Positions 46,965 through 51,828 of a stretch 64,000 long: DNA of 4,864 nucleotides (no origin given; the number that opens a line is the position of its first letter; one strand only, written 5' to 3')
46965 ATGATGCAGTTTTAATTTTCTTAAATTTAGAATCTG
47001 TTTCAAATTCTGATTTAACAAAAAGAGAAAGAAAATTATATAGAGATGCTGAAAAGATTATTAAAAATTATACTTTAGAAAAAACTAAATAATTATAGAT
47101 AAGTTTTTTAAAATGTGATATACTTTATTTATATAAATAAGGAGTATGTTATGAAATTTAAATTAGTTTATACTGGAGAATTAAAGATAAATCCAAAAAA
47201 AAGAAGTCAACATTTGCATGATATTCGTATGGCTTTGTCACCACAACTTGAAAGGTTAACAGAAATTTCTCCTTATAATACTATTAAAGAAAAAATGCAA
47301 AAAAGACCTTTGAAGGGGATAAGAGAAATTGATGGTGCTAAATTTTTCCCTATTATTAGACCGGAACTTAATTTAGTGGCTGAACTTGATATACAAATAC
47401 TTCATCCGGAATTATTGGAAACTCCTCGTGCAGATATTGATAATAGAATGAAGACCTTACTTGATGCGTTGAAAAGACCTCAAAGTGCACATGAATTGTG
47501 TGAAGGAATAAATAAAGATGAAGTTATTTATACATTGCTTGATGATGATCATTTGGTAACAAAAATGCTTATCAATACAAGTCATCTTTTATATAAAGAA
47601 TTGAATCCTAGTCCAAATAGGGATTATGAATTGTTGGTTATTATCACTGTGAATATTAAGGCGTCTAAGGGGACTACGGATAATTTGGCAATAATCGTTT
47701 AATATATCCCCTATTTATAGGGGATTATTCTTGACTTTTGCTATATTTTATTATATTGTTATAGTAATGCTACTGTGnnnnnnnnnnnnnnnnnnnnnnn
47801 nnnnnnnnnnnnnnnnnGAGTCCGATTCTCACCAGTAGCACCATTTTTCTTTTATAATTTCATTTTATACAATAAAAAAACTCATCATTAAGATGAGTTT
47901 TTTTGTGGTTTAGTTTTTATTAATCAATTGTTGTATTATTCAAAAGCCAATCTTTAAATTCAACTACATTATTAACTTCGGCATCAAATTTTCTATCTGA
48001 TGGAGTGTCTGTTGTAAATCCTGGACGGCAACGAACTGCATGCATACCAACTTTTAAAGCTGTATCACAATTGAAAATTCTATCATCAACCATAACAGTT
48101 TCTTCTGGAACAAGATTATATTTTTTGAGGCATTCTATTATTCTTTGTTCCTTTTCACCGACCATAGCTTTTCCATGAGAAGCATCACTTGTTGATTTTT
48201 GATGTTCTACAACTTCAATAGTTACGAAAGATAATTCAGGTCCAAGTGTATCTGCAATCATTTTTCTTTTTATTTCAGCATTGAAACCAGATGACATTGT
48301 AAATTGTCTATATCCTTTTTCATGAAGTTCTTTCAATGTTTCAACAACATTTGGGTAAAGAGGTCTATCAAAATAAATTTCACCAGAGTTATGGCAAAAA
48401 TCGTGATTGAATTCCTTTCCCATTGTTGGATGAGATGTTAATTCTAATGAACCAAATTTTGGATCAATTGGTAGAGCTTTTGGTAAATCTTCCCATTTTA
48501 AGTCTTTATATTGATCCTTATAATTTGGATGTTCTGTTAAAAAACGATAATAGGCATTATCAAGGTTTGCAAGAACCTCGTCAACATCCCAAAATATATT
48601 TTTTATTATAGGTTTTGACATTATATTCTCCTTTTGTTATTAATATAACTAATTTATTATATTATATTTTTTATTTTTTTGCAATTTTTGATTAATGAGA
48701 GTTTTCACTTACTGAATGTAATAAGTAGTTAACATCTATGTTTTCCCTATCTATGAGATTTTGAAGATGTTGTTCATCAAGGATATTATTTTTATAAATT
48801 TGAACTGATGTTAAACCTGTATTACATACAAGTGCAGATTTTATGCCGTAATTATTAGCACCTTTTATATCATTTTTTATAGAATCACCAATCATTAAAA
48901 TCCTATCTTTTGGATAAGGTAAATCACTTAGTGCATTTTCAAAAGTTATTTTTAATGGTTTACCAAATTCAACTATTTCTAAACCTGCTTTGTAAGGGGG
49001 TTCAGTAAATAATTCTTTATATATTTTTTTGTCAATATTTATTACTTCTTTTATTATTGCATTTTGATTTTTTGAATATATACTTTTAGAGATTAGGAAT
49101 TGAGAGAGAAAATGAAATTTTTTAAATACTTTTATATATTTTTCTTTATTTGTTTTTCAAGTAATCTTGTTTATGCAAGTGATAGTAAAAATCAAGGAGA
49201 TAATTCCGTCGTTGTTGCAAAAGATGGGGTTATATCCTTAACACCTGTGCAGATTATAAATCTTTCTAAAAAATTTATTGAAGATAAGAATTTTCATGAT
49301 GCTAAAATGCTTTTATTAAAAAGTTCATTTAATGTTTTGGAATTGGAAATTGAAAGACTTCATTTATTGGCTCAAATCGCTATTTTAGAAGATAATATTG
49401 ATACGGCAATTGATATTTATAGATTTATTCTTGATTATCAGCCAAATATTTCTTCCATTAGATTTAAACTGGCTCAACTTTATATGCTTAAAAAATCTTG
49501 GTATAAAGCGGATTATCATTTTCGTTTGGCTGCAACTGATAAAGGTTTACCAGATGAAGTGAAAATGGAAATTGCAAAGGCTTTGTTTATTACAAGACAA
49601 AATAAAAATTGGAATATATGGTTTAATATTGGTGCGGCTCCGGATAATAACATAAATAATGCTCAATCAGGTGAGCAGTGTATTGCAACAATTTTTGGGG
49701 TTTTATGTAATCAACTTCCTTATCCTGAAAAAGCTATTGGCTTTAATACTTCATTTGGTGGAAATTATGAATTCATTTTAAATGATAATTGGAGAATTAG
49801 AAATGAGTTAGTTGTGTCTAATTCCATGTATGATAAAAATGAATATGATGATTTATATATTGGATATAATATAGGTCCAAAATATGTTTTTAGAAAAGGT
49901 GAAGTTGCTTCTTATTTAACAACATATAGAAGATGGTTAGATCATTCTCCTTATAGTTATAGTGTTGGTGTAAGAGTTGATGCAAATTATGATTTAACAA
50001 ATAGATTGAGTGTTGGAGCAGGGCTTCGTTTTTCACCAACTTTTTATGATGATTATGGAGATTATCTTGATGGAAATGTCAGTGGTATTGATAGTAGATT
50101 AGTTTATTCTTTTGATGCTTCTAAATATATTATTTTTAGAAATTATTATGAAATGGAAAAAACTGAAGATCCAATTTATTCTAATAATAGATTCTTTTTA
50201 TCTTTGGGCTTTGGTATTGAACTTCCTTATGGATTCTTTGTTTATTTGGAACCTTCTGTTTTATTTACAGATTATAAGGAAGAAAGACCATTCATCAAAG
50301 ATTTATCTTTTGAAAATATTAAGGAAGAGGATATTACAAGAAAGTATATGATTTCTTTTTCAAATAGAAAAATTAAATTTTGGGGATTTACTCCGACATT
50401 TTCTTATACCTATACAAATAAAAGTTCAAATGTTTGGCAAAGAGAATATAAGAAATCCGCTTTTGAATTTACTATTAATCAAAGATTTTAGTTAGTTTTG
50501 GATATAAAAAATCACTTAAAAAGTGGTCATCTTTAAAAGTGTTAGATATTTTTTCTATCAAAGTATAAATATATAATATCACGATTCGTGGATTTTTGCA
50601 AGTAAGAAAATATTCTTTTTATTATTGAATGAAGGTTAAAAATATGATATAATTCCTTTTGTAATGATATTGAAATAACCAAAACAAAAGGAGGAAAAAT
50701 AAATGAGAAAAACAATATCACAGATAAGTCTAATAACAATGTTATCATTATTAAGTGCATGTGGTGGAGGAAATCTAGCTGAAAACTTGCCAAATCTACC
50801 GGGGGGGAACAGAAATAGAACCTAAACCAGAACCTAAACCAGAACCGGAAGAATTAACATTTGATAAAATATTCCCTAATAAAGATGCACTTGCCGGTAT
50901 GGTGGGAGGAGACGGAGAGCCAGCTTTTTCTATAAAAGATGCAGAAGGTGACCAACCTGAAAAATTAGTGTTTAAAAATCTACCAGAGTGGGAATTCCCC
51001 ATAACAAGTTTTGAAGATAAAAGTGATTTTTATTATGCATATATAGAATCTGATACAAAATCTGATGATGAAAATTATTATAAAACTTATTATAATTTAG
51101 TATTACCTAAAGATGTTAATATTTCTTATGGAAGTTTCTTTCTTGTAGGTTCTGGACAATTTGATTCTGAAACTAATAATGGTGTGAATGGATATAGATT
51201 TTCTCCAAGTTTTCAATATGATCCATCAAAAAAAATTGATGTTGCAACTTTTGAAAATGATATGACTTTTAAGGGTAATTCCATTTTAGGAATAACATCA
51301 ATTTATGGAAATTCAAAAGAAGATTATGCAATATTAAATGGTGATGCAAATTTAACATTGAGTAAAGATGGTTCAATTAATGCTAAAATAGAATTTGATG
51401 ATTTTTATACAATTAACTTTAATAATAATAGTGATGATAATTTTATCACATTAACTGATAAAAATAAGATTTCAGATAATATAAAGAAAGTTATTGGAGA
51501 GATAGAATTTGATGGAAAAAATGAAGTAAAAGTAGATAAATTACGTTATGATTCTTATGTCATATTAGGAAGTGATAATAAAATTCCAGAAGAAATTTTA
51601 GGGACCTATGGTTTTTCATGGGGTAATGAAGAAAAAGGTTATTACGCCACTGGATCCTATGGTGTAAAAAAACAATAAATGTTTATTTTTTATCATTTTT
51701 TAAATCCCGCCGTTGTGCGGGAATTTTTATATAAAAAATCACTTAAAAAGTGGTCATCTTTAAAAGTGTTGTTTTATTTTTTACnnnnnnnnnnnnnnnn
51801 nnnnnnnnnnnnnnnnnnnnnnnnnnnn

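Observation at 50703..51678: Second paralog with a G7 tract at the identical position, also OFF by one nucleotide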

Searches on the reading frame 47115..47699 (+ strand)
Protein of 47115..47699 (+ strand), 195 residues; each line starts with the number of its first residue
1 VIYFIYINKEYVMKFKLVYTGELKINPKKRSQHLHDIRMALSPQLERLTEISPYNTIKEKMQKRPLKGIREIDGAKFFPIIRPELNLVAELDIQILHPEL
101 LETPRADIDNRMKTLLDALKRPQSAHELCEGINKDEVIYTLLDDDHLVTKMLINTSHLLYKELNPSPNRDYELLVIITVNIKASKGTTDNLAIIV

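Call 8: search_protein_families(library=pfam, max_evalue=1, proteins=[window:47115-47699:+])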
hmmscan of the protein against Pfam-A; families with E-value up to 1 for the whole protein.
window:47115-47699:+ (195 aa): 1 family
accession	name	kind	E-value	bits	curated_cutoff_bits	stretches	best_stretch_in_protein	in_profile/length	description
PF05866.16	RusA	-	0.034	15.2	22.8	1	99-120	76-94/124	Endodeoxyribonuclease RusA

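Call 91: search_protein_families(library=pfam, max_evalue=0.01, proteins=[window:47115-47699:+])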
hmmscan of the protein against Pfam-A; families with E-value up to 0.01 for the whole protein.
window:47115-47699:+ (195 aa): 0 families

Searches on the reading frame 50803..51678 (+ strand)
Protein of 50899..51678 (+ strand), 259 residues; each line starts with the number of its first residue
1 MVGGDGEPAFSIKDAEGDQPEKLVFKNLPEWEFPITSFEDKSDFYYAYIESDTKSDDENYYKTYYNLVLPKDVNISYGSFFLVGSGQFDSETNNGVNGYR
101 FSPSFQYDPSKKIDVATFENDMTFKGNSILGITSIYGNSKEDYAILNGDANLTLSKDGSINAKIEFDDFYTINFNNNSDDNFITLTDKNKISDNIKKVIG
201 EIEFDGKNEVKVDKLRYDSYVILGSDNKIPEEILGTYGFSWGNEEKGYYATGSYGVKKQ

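Call 12: find_encoding_contigs(protein=window:50899-51678:+, flank=6000, max_places=10)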
Protein window:50899-51678:+ (259 aa): 2 contigs read that carry it; 1 place shown.
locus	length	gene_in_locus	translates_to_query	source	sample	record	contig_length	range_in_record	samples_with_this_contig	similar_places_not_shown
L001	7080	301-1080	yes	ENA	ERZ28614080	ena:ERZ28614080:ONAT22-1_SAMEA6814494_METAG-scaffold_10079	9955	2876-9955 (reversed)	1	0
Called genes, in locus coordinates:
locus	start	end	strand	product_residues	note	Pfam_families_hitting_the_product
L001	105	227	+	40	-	-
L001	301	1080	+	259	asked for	-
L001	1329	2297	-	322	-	PF01073:3Beta_HSD, PF01370:Epimerase, PF02719:Polysacc_synt_2, PF04321:RmlD_sub_bind, PF05368:NmrA (faint), PF13460:NAD_binding_10 (weak), PF16363:GDP_Man_Dehyd, PF07993:NAD_binding_4 (weak)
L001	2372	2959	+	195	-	PF03167:UDG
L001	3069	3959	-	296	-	-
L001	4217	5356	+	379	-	PF25917:BSH_RND, PF25876:HH_MFP_RND (weak), PF25944:Beta-barrel_RND, PF25967:RND-MFP_C, PF25989:YknX_C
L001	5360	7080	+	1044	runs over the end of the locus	PF00873:ACR_tran, PF02355:SecD_SecF_C, PF03176:MMPL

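Call 39: find_homologous_proteins(query=A3, max_evalue=0.01)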
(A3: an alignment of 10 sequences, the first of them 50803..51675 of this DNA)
Query A3 (10 sequences) (291 aa, profile of the alignment): 7 proteins with E <= 0.01 among 7575 candidates.
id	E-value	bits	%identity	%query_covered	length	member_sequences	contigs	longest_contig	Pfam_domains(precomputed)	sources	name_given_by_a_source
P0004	2.4e-111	390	40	90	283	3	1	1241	-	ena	-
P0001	8.1e-91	322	100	89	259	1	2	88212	-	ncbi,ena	-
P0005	2.2e-88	314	40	82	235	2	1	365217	-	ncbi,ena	-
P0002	5.0e-88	313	89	89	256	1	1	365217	-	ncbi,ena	-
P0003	1.5e-87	312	80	88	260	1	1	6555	-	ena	-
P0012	4.4e-80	287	27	93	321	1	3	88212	-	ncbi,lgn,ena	-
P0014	2.4e-79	285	27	93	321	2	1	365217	-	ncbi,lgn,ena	-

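Call 43: search_solved_structures(query=A4, max_evalue=10, show_alignments=2)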
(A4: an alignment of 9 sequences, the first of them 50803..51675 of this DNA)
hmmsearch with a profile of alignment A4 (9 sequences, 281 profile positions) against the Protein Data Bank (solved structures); distinct sequences matched with E-value up to 10: 0.

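Call 50: predict_structure(alignment_id=A4)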
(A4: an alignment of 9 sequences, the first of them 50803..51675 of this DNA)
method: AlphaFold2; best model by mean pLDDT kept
length: 291 residues; sequences in the alignment: 9
mean_pLDDT: 80.8   pTM: 0.83
mean pLDDT of the five models: 80.8, 80.1, 78.9, 78.5, 76.6
residues with pLDDT >= 90: 86; 70-90: 142; 50-70: 57; < 50: 6
segments of 3 or more residues with pLDDT < 50: 1-4
pLDDT, mean of each block of 10 residues (from residue 1): 51 68 78 73 82 80 84 90 68 79 88 86 60 88 80 93 76 80 92 92 84 83 81 75 83 86 93 78 94 89
secondary structure, 60 per line:
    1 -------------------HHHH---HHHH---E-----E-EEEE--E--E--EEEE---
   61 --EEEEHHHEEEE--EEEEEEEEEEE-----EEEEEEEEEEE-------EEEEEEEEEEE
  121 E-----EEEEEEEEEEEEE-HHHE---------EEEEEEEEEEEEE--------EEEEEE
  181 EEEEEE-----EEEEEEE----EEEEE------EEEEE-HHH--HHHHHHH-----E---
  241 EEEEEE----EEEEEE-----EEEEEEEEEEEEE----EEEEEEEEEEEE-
elements in order: H20-23 H27-30 E42-45 E54-57 E63-66 E70-73 E76-86 E92-102 E110-121 E127-139 E154-166 E175-186 E192-198 E203-207 E214-218 H225-231 E241-246 E251-256 E262-274 E279-290

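Call 52: search_protein_representatives(alignment_id=A4)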
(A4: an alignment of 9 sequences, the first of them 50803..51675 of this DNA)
Query: 9 sequences, 281 profile positions. Proteins with E-value up to 0.001 (for the whole library): 26; up to 1e-10: 6; up to 1e-30: 6. The best 26 are listed.
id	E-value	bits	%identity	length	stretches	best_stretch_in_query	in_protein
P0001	7.7e-99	347.1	-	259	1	32-281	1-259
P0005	1.6e-89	316.6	-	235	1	32-281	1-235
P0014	1.8e-89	316.4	-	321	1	1-280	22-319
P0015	1.4e-83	297.1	-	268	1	36-281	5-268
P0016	8.2e-79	281.4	-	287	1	1-280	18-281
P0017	8.0e-37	143.7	-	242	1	53-281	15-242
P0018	1.2e-09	54.5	-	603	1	97-280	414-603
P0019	3.2e-07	46.5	-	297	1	6-278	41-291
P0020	1.6e-06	44.3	-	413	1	92-280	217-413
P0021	5.2e-06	42.6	-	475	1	91-280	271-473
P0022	6.8e-06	42.2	-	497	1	79-278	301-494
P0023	1.1e-05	41.6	-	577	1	73-238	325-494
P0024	1.1e-05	41.5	-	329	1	69-280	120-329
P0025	1.5e-05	41.0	-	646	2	94-280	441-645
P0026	2.9e-05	40.1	-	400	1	95-280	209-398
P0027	3.6e-05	39.8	-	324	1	77-281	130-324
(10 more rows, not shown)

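Call 53: search_protein_families(library=pfam, max_evalue=0.01, proteins=[P0018, P0019, P0020, P0021, P0022, P0023, P0024, P0025, P0026, P0027])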
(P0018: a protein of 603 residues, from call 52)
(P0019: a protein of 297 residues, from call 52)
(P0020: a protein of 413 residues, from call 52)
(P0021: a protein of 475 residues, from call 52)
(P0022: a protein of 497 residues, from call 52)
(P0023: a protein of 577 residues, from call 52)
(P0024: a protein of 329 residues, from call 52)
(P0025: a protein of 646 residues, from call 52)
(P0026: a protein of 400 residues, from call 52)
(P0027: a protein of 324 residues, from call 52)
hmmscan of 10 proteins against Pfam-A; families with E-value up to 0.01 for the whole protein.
P0018 (603 aa): 0 families

P0019 (297 aa): 0 families

P0020 (413 aa): 1 family
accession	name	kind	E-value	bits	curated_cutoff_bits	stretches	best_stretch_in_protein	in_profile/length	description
PF06005.17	ZapB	-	0.002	19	31.5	1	35-62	16-43/71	Cell division protein ZapB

P0021 (475 aa): 0 families

P0022 (497 aa): 0 families

P0023 (577 aa): 0 families

P0024 (329 aa): 0 families

P0025 (646 aa): 0 families

P0026 (400 aa): 0 families

P0027 (324 aa): 0 families

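Call 57: find_encoding_contigs(protein=P0014, flank=3000, max_places=10)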
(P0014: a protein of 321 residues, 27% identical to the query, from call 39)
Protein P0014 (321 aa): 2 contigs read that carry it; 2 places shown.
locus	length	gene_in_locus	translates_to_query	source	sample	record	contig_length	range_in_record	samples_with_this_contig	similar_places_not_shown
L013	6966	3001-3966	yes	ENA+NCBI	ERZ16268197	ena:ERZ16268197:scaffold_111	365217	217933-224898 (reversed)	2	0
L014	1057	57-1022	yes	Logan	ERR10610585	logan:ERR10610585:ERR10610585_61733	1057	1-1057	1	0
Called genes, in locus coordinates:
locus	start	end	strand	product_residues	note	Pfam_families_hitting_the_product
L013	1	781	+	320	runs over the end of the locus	PF00108:Thiolase_N, PF22691:Thiolase_C_1 (faint), PF08545:ACP_syn_III, PF08541:ACP_syn_III_C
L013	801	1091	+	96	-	PF00216:Bac_DNA_binding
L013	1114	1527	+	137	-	PF13411:MerR_1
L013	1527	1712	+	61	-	-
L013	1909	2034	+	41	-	-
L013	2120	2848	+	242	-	-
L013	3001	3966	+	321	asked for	-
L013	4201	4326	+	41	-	-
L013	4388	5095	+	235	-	-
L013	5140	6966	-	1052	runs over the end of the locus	PF00873:ACR_tran, PF03176:MMPL (weak)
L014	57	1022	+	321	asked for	-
